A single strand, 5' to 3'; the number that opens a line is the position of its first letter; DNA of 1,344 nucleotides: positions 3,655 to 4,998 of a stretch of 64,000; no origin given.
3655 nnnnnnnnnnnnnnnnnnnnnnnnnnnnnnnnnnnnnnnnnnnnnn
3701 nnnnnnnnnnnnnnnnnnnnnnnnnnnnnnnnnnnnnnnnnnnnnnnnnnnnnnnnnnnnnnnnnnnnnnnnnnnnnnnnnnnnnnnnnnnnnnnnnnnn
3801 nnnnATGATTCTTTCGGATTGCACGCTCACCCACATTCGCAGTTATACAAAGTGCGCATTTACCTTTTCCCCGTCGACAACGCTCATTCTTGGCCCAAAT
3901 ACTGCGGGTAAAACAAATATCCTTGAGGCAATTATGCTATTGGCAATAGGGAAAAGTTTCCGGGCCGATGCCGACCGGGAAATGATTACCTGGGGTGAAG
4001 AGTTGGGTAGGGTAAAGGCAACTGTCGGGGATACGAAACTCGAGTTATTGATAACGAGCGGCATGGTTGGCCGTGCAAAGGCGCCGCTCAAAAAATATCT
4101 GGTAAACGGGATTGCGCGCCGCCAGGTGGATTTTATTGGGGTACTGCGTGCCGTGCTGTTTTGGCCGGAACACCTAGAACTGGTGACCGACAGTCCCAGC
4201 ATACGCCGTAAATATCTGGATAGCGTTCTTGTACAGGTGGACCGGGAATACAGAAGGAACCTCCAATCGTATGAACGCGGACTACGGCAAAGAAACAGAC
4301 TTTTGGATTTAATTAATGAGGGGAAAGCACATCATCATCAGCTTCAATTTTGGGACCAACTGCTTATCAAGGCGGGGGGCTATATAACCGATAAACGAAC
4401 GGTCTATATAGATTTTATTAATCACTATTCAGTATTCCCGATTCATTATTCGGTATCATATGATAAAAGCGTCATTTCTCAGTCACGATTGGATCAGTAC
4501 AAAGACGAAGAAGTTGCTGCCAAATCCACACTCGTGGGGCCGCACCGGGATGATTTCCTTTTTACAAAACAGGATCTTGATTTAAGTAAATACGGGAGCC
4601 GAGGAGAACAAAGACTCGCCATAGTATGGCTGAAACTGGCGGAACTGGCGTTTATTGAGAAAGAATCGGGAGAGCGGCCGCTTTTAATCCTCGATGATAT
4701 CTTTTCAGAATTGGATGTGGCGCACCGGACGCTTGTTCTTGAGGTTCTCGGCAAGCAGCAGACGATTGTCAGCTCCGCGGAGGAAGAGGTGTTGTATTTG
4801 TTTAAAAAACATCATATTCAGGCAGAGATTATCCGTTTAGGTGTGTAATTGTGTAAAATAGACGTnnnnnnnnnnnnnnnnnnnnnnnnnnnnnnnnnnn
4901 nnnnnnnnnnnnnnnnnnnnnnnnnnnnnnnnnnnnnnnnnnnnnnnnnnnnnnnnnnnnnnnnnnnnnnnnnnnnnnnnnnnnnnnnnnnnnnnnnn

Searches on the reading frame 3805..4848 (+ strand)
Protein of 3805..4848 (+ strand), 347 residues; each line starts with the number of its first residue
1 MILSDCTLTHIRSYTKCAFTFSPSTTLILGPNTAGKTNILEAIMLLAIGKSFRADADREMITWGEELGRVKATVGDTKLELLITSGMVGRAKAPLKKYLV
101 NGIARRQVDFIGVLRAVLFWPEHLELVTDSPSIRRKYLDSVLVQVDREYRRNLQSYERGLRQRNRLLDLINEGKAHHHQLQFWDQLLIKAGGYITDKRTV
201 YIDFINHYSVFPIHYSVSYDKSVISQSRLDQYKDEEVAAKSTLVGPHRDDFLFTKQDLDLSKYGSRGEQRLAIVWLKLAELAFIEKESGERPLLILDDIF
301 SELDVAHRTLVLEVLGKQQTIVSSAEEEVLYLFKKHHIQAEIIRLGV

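Call 35: list_cluster_members(proteins=[window:3805-4848:+, window:6346-7686:-, window:4866-5663:+, window:7979-9031:+])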
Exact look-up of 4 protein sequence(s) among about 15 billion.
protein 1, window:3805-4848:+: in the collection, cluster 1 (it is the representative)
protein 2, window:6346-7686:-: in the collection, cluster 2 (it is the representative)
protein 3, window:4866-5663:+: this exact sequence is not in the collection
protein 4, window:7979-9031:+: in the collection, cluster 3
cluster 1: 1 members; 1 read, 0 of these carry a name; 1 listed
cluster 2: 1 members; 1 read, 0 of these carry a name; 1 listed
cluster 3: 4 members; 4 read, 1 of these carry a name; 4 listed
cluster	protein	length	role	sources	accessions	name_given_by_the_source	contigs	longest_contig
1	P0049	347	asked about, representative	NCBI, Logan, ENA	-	-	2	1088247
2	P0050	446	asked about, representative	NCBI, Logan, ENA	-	-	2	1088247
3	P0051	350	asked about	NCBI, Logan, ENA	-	-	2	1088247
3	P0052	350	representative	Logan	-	-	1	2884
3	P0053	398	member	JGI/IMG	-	Fic family protein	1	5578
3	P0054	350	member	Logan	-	-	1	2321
